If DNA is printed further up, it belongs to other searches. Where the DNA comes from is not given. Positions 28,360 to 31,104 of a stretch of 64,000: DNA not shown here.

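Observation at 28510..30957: Seamless in-frame fusion of SerA (with ACT domain) to a DUF1015 domain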

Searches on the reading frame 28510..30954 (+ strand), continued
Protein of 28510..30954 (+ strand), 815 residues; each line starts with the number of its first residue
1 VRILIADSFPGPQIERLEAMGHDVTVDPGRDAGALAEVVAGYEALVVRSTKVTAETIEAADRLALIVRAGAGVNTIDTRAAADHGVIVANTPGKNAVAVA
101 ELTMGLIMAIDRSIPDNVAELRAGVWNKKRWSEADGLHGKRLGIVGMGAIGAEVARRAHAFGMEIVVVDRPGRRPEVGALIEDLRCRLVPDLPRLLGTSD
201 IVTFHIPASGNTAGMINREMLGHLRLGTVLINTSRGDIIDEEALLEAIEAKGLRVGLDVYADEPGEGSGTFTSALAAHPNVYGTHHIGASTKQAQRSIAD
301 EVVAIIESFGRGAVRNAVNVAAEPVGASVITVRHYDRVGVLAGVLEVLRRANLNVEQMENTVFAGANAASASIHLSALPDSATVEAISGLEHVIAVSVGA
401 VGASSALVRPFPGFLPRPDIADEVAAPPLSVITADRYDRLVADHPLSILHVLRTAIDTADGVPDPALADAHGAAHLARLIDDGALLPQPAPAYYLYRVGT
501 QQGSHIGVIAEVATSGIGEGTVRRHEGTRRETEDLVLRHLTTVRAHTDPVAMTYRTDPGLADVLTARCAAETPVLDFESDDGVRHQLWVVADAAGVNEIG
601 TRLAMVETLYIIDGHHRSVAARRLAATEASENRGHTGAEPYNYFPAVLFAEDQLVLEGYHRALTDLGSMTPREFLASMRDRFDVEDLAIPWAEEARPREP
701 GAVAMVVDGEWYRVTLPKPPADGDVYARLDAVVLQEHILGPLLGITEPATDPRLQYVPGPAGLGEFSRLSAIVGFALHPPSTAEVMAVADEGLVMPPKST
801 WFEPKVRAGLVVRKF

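Call 11: find_homologous_proteins(query=window:28510-30954:+, max_evalue=1e-10)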
Query window:28510-30954:+ (815 aa): 317 proteins with E <= 1e-10 among 8000 candidates; the best 120 are listed.
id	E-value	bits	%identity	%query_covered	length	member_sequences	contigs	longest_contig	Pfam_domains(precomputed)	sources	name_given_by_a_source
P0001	0.0e+0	1786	100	100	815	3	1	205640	PF06245.17,PF03446.22,PF00389.37,PF02826.26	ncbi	-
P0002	0.0e+0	1150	65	100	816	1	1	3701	PF06245.17,PF03446.22,PF00389.37,PF02826.26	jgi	jgi:D-3-phosphoglycerate dehydrogenase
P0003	0.0e+0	1079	62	100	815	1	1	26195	PF06245.17,PF03446.22,PF00389.37,PF02826.26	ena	-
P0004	0.0e+0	1065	61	100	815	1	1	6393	PF06245.17,PF03446.22,PF00389.37,PF01842.32,PF02826.26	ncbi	-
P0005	5.7e-276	936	56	100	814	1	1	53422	PF06245.17,PF03446.22,PF00389.37,PF01842.32,PF02826.26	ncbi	-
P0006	6.8e-275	933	55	100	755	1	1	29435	PF06245.17,PF03446.22,PF00389.37,PF02826.26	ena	-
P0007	3.6e-270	917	55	100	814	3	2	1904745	PF06245.17,PF03446.22,PF00389.37,PF02826.26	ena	-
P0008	5.5e-257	873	53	100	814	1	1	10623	PF06245.17,PF03446.22,PF00389.37,PF02826.26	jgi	jgi:D-3-phosphoglycerate dehydrogenase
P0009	9.4e-245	833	66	71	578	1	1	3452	PF06245.17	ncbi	ncbi:MAG: DUF1015 family protein, partial [Acidimicrobiia bacterium]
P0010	2.9e-151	524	53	39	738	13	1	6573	PF06245.17,PF03446.22,PF00389.37,PF02826.26,PF22660.3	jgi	jgi:D-3-phosphoglycerate dehydrogenase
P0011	3.3e-150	520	40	100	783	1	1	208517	PF06245.17,PF03446.22,PF00389.37,PF01842.32,PF02826.26,PF03807.24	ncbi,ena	-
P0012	3.6e-148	514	40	100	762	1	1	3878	PF06245.17,PF03446.22,PF00389.37,PF02826.26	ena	-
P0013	1.8e-147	511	40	100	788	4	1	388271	PF06245.17,PF03446.22,PF00389.37,PF02826.26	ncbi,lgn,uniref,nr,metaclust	ncbi:DUF1015 family protein [Marmoricola sp. URHB0036]|uniref:DUF1015 family protein n=1 Tax=Marmori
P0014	7.9e-146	506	40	100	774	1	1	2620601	PF06245.17,PF22629.3,PF03446.22,PF00389.37,PF01842.32,PF02826.26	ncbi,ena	-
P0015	5.2e-145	503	40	100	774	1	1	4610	PF06245.17,PF03446.22,PF00389.37,PF01842.32,PF02826.26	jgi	jgi:D-3-phosphoglycerate dehydrogenase / 2-oxoglutarate reductase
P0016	7.0e-145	503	39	100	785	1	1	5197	PF06245.17,PF03446.22,PF00389.37,PF01842.32,PF02826.26,PF03807.24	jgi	jgi:D-3-phosphoglycerate dehydrogenase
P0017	3.0e-142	494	39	100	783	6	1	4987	PF06245.17,PF03446.22,PF00389.37,PF01842.32,PF02826.26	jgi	jgi:D-3-phosphoglycerate dehydrogenase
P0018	1.9e-140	488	39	100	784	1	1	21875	PF06245.17,PF03446.22,PF00389.37,PF02826.26,PF03807.24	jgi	jgi:D-3-phosphoglycerate dehydrogenase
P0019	2.8e-139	484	39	100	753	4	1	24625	PF06245.17,PF03446.22,PF00389.37,PF02826.26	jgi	jgi:D-3-phosphoglycerate dehydrogenase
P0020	7.7e-139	483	38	100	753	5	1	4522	PF06245.17,PF03446.22,PF00389.37,PF02826.26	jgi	jgi:D-3-phosphoglycerate dehydrogenase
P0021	7.5e-138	479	36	100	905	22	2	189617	PF06245.17,PF00389.37,PF01842.32,PF02826.26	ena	-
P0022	9.9e-137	476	39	100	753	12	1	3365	PF06245.17,PF03446.22,PF00389.37,PF01842.32,PF02826.26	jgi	jgi:D-3-phosphoglycerate dehydrogenase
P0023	2.0e-136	475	39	100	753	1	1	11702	PF06245.17,PF03446.22,PF00389.37,PF02826.26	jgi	jgi:D-3-phosphoglycerate dehydrogenase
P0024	6.6e-136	473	37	100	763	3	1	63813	PF06245.17,PF03446.22,PF00389.37,PF02826.26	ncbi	ncbi:MAG: DUF1015 family protein [Marmoricola sp.]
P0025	9.8e-136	472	43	68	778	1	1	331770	PF06245.17,PF03446.22,PF00389.37,PF01842.32,PF02826.26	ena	-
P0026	2.6e-135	471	39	100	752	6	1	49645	PF06245.17,PF03446.22,PF00389.37,PF02826.26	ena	-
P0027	7.4e-134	466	39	100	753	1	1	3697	PF06245.17,PF03446.22,PF00389.37,PF02826.26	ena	-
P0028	2.1e-133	465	38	100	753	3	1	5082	PF06245.17,PF03446.22,PF00389.37,PF01842.32,PF02826.26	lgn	-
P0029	3.8e-133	464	38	100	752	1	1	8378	PF06245.17,PF03446.22,PF00389.37,PF02826.26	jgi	jgi:D-3-phosphoglycerate dehydrogenase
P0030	1.5e-132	462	37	100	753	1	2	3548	PF06245.17,PF03446.22,PF00389.37,PF01842.32,PF02826.26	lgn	-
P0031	2.8e-130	454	39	97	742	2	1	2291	PF06245.17,PF03446.22,PF00389.37,PF01842.32,PF02826.26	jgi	jgi:D-3-phosphoglycerate dehydrogenase / 2-oxoglutarate reductase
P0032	3.9e-130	454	37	100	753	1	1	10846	PF06245.17,PF03446.22,PF00389.37,PF01842.32,PF02826.26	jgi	jgi:D-3-phosphoglycerate dehydrogenase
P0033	2.3e-129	451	37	100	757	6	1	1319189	PF06245.17,PF03446.22,PF00389.37,PF02826.26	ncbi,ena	-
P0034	5.0e-126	440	37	100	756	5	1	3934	PF06245.17,PF03446.22,PF00389.37,PF01842.32,PF02826.26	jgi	jgi:D-3-phosphoglycerate dehydrogenase / 2-oxoglutarate reductase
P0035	2.7e-121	425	42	76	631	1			PF06245.17,PF03446.22,PF00389.37,PF02826.26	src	-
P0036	1.5e-119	419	38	88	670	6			PF06245.17,PF03446.22,PF00389.37,PF02826.26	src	-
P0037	3.3e-116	408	34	100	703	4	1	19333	PF06245.17,PF03446.22,PF00389.37,PF02826.26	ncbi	ncbi:MAG TPA: DUF1015 family protein [Marmoricola sp.]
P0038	4.9e-114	401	52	39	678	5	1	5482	PF06245.17,PF03446.22,PF00389.37,PF02826.26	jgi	jgi:D-3-phosphoglycerate dehydrogenase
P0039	9.8e-111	390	51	39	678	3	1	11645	PF06245.17,PF03446.22,PF00389.37,PF02826.26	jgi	jgi:D-3-phosphoglycerate dehydrogenase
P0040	3.4e-108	381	52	46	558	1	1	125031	PF03446.22,PF00389.37,PF02826.26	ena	-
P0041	2.8e-105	372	52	45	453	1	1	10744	PF03446.22,PF00389.37,PF01842.32,PF02826.26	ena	-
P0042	8.1e-105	370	49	48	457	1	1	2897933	PF00389.37,PF02826.26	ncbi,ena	-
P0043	1.4e-102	363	55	21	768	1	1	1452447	PF06245.17,PF00389.37,PF02826.26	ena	-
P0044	5.8e-101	357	47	50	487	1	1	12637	PF03446.22,PF00389.37,PF02826.26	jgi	jgi:D-3-phosphoglycerate dehydrogenase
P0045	2.7e-98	349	51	33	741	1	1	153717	PF06245.17,PF03446.22,PF00389.37,PF02826.26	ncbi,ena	-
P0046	7.9e-98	347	51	47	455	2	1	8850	PF03446.22,PF00389.37,PF02826.26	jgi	jgi:D-3-phosphoglycerate dehydrogenase / 2-oxoglutarate reductase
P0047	1.6e-97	346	51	38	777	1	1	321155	PF06245.17,PF03446.22,PF00389.37,PF02826.26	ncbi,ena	-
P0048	3.9e-96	341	47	49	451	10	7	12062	PF03446.22,PF00389.37,PF02826.26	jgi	jgi:D-3-phosphoglycerate dehydrogenase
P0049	1.4e-95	340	38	73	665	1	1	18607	PF06245.17,PF00389.37,PF02826.26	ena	-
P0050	4.0e-91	325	46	48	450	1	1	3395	PF03446.22,PF00389.37,PF02826.26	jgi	jgi:D-3-phosphoglycerate dehydrogenase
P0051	6.2e-91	324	41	65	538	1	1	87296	PF06245.17,PF00389.37,PF02826.26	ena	-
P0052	1.6e-90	323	45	49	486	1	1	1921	PF03446.22,PF00389.37,PF02826.26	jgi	jgi:D-3-phosphoglycerate dehydrogenase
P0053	1.8e-90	323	45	49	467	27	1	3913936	PF00389.37,PF01842.32,PF02826.26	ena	-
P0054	1.9e-90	323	46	49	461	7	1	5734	PF03446.22,PF00389.37,PF01842.32,PF02826.26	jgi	-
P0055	4.2e-90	322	47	49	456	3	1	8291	PF00389.37,PF02826.26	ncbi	-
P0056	5.8e-90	321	45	49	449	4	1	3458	PF03446.22,PF00389.37,PF02826.26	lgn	-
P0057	7.5e-90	321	55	36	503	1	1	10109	PF03446.22,PF00389.37,PF02826.26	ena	-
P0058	1.6e-89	320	47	48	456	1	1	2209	PF03446.22,PF00389.37,PF02826.26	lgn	-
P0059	3.5e-89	318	46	49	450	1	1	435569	PF03446.22,PF00389.37,PF01842.32,PF02826.26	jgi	jgi:D-3-phosphoglycerate dehydrogenase / 2-oxoglutarate reductase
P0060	6.1e-89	318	45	48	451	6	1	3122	PF03446.22,PF00389.37,PF02826.26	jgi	jgi:D-3-phosphoglycerate dehydrogenase / 2-oxoglutarate reductase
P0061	5.5e-88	315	44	50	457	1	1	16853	PF03446.22,PF00389.37,PF02826.26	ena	-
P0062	3.9e-87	312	45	49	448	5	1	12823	PF00389.37,PF01842.32,PF02826.26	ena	-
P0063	4.3e-87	312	44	47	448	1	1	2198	PF03446.22,PF00389.37,PF02826.26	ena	-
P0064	9.4e-87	310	45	49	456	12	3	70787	PF03446.22,PF00389.37,PF01842.32,PF02826.26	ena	-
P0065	4.3e-86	308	46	46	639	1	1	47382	PF06245.17,PF03446.22,PF00389.37,PF02826.26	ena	-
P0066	1.8e-85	306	44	49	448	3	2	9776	PF03446.22,PF00389.37,PF01842.32,PF02826.26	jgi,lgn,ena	-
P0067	3.0e-85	305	46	45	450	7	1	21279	PF03446.22,PF00389.37,PF02826.26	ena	-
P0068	7.6e-85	304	50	40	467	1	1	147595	PF03446.22,PF00389.37,PF01842.32,PF02826.26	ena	-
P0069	2.3e-84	302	42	47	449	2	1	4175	PF03446.22,PF00389.37,PF02826.26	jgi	jgi:D-3-phosphoglycerate dehydrogenase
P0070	3.1e-84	302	46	49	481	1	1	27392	PF03446.22,PF00389.37,PF02826.26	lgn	-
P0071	6.8e-84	301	44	49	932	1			PF01926.30,PF03446.22,PF00389.37,PF02826.26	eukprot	eukprot:g26525.t1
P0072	7.2e-84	301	43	49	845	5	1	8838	PF00389.37,PF02826.26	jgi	-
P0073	7.6e-84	301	43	50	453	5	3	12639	PF03446.22,PF00389.37,PF02826.26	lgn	-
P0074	1.5e-83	300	42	50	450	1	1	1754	PF03446.22,PF00389.37,PF02826.26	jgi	jgi:D-3-phosphoglycerate dehydrogenase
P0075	2.0e-81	293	45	44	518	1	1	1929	PF03446.22,PF00389.37,PF02826.26,PF00512.32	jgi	-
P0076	3.9e-80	289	44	49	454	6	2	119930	PF03446.22,PF00389.37,PF02826.26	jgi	-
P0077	8.7e-79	284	41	49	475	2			PF03446.22,PF00389.37,PF02826.26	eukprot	eukprot:TRINITY_DN7033_c0_g1_i2.p1 TRINITY_DN7033_c0_g1~~TRINITY_DN7033_c0_g1_i2.p1 ORF type:complet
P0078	1.7e-78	283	46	39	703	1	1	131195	PF03446.22,PF00389.37,PF00266.26,PF02826.26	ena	-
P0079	5.5e-78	281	48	43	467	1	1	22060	PF00389.37,PF02826.26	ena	-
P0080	1.4e-76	277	39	49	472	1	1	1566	PF03446.22,PF00389.37,PF02826.26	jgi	jgi:D-3-phosphoglycerate dehydrogenase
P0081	2.2e-74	270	49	37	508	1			PF03446.22,PF00389.37,PF02826.26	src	-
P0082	3.6e-73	266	51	34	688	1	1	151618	PF03446.22,PF00389.37,PF00266.26,PF02826.26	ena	-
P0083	9.0e-72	261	45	38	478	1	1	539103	PF03446.22,PF00389.37,PF02826.26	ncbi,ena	-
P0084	1.1e-65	241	46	33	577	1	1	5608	PF00109.33,PF03446.22,PF00389.37,PF02826.26,PF02801.29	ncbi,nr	ncbi:MAG: beta-ketoacyl-ACP synthase II, partial [Chloroflexi bacterium]|nr:beta-ketoacyl-ACP syntha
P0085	4.7e-63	232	44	39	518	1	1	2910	PF19304.5,PF03446.22,PF00389.37,PF01842.32,PF02826.26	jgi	-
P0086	1.6e-60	224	42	43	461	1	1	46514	PF00389.37,PF02826.26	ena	-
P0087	2.6e-59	220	46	38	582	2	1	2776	PF00389.37,PF02826.26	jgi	jgi:phosphoglycerate dehydrogenase-like enzyme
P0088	1.7e-57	214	42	39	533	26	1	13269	PF19304.5,PF03446.22,PF00389.37,PF01842.32,PF02826.26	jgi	jgi:D-3-phosphoglycerate dehydrogenase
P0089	6.1e-57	212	40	43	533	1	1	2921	PF19304.5,PF03446.22,PF00389.37,PF01842.32,PF02826.26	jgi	jgi:D-3-phosphoglycerate dehydrogenase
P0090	1.7e-56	210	41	43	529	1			PF19304.5,PF03446.22,PF00389.37,PF01842.32,PF02826.26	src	-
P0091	6.0e-56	209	43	39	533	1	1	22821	PF19304.5,PF03446.22,PF00389.37,PF01842.32,PF02826.26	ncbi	-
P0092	6.7e-56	208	40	39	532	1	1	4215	PF19304.5,PF03446.22,PF00389.37,PF01842.32,PF02826.26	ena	-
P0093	1.0e-55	208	39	39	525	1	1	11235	PF19304.5,PF22629.3,PF00389.37,PF01842.32,PF02826.26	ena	-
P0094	1.3e-55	207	39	46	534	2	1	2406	PF19304.5,PF03446.22,PF00389.37,PF01842.32,PF02826.26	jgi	jgi:(S)-sulfolactate dehydrogenase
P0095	1.6e-55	207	41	39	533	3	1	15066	PF19304.5,PF00389.37,PF01842.32,PF02826.26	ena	-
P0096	2.6e-55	206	40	43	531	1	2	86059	PF19304.5,PF03446.22,PF00389.37,PF01842.32,PF02826.26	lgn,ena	-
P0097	4.5e-55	206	39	46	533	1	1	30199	PF19304.5,PF03446.22,PF00389.37,PF01842.32,PF02826.26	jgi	jgi:D-3-phosphoglycerate dehydrogenase/(S)-sulfolactate dehydrogenase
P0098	1.1e-54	204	39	40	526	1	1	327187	PF19304.5,PF00389.37,PF01842.32,PF02826.26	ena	-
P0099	1.5e-54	204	40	42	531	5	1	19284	PF19304.5,PF03446.22,PF00389.37,PF01842.32,PF02826.26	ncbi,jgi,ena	ncbi:MAG TPA: phosphoglycerate dehydrogenase [Myxococcales bacterium]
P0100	1.7e-54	204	42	39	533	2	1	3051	PF19304.5,PF03446.22,PF00389.37,PF01842.32,PF02826.26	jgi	jgi:(S)-sulfolactate dehydrogenase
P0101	3.7e-54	203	44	39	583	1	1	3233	PF00389.37,PF02826.26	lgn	-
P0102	4.5e-54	202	38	46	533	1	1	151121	PF19304.5,PF00389.37,PF01842.32,PF02826.26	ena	-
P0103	1.3e-53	201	37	46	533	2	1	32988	PF19304.5,PF03446.22,PF00389.37,PF01842.32,PF02826.26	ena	-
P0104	1.5e-53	201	39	39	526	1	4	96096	PF19304.5,PF00389.37,PF01842.32,PF02826.26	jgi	jgi:D-3-phosphoglycerate dehydrogenase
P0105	1.8e-53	200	42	39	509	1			PF19304.5,PF00389.37,PF02826.26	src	-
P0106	8.9e-53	198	55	13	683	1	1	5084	PF06245.17,PF00389.37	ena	-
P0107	9.5e-53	198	55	17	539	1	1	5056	PF06245.17,PF02826.26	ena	-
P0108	1.2e-52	198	42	39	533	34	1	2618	PF19304.5,PF00389.37,PF01842.32,PF02826.26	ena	-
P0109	1.3e-52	198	41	39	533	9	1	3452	PF19304.5,PF00389.37,PF01842.32,PF02826.26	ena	-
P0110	1.3e-52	198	41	39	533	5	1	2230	PF19304.5,PF03446.22,PF00389.37,PF01842.32,PF02826.26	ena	-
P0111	1.3e-52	197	43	37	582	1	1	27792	PF03446.22,PF00389.37,PF02826.26,PF02195.27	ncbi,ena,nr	ncbi:MAG TPA: NAD(P)-dependent oxidoreductase [Acidimicrobiia bacterium]|nr:NAD(P)-dependent oxidore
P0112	1.9e-52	197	39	37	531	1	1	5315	PF19304.5,PF00389.37,PF01842.32,PF02826.26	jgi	jgi:D-3-phosphoglycerate dehydrogenase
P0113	2.1e-52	197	39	39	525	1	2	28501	PF19304.5,PF22629.3,PF00389.37,PF01842.32,PF02826.26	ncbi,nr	ncbi:MAG: phosphoglycerate dehydrogenase [Nitrospirae bacterium]|nr:phosphoglycerate dehydrogenase [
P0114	5.3e-52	196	39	39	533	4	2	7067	PF19304.5,PF00389.37,PF01842.32,PF02826.26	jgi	jgi:D-3-phosphoglycerate dehydrogenase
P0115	1.4e-51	194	42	39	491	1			PF19304.5,PF00389.37,PF01842.32,PF02826.26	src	-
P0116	1.9e-51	194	41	39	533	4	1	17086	PF19304.5,PF00389.37,PF01842.32,PF02826.26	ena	-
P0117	3.8e-51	193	44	37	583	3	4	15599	PF00389.37,PF02826.26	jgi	jgi:phosphoglycerate dehydrogenase-like enzyme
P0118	3.8e-50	189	41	39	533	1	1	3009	PF19304.5,PF03446.22,PF00389.37,PF01842.32,PF02826.26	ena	-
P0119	5.1e-50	189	40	39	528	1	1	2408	PF19304.5,PF00389.37,PF01842.32,PF02826.26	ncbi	-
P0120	6.6e-50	189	38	36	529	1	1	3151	PF19304.5,PF00389.37,PF01842.32,PF02826.26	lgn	-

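Call 13: find_encoding_contigs(protein=P0001, flank=10000, max_places=3)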
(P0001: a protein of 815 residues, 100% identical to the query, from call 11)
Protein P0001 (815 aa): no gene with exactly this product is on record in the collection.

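Call 14: find_encoding_contigs(protein=P0013, flank=10000, max_places=3)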
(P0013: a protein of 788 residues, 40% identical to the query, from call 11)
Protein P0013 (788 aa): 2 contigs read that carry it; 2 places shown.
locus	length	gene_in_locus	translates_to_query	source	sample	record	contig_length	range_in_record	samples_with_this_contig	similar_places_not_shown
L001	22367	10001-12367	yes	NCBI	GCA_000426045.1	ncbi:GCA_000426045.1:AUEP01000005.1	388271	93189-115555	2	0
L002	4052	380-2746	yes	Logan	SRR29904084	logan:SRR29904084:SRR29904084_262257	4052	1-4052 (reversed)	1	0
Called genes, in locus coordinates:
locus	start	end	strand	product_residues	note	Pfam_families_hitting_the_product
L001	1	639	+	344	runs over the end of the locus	PF04055:Radical_SAM, PF06968:BATS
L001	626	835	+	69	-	PF26519:BsaP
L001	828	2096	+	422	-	PF00202:Aminotran_3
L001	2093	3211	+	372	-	PF00155:Aminotran_1_2, PF00266:Aminotran_5 (weak), PF01053:Cys_Met_Meta_PP (weak), PF01212:Beta_elim_lyase (faint), PF01041:DegT_DnrJ_EryC1 (weak)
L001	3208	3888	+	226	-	PF01656:CbiA, PF13500:AAA_26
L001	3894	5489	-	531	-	-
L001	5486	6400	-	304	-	PF00005:ABC_tran, PF13304:AAA_21, PF13732:DrrA1-3_C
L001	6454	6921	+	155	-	PF12802:MarR_2, PF01047:MarR (weak), PF27059:HTH_MmpR5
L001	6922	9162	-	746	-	PF17963:Big_9 (faint), PF21027:Sde0182_C (faint), PF00801:PKD (weak), PF18911:PKD_4, PF00801:PKD (weak), PF18911:PKD_4, PF00801:PKD, PF18911:PKD_4, +2 more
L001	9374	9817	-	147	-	PF00072:Response_reg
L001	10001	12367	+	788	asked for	PF00389:2-Hacid_dh, PF02826:2-Hacid_dh_C, PF03446:NAD_binding_2, PF06245:DUF1015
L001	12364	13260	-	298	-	PF01636:APH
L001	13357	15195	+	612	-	PF00324:AA_permease, PF13520:AA_permease_2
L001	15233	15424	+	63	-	-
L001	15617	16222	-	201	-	PF18854:baeRF_family10, PF18859:acVLRF1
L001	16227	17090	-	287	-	PF11716:MDMPI_N, PF07398:MDMPI_C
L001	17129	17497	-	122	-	PF01883:FeS_assembly_P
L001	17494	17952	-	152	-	PF01592:NifU_N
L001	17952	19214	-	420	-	PF00155:Aminotran_1_2 (weak), PF00266:Aminotran_5, PF01041:DegT_DnrJ_EryC1 (weak), PF01053:Cys_Met_Meta_PP (weak)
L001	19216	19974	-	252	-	PF00005:ABC_tran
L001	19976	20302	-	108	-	PF00355:Rieske, PF13806:Rieske_2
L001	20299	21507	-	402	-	PF01458:SUFBD_core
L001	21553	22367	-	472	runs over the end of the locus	PF19295:SufBD_N, PF01458:SUFBD_core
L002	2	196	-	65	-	?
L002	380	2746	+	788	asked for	PF00389:2-Hacid_dh, PF02826:2-Hacid_dh_C, PF03446:NAD_binding_2, PF06245:DUF1015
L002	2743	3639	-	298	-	PF01636:APH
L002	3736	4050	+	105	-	?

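Call 26: find_encoding_contigs(protein=P0007, flank=8000, max_places=2)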
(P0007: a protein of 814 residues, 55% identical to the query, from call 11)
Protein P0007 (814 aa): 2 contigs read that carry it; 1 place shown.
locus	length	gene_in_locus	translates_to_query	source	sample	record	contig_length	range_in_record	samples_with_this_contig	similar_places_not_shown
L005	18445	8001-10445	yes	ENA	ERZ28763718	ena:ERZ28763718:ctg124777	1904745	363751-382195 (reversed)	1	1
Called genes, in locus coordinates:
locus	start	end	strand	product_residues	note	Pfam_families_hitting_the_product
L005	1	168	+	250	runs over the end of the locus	PF00672:HAMP (weak)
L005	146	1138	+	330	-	PF10092:DUF2330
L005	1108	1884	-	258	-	PF01553:Acyltransferase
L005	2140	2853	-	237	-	-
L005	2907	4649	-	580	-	PF00266:Aminotran_5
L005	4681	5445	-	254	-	PF01035:DNA_binding_1, PF02805:Ada_Zn_binding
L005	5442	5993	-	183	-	PF04542:Sigma70_r2, PF08281:Sigma70_r4_2, PF04545:Sigma70_r4 (weak)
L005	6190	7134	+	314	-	PF13409:GST_N_2 (weak), PF00043:GST_C (weak), PF13410:GST_C_2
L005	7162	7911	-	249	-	PF04248:NTP_transf_9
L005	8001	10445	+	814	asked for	PF00389:2-Hacid_dh, PF02826:2-Hacid_dh_C, PF03446:NAD_binding_2, PF06245:DUF1015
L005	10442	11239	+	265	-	PF02634:FdhD-NarQ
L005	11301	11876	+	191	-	-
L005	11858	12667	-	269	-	PF00561:Abhydrolase_1, PF12146:Hydrolase_4, PF12697:Abhydrolase_6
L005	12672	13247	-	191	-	PF01053:Cys_Met_Meta_PP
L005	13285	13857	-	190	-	PF01053:Cys_Met_Meta_PP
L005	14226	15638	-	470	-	PF00512:HisKA, PF02518:HATPase_c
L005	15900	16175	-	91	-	-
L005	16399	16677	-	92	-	-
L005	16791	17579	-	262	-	PF08239:SH3_3 (faint)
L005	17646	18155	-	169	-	PF07920:DUF1684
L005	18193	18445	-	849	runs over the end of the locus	PF12704:MacB_PCD, PF02687:FtsX, PF12704:MacB_PCD (weak), PF02687:FtsX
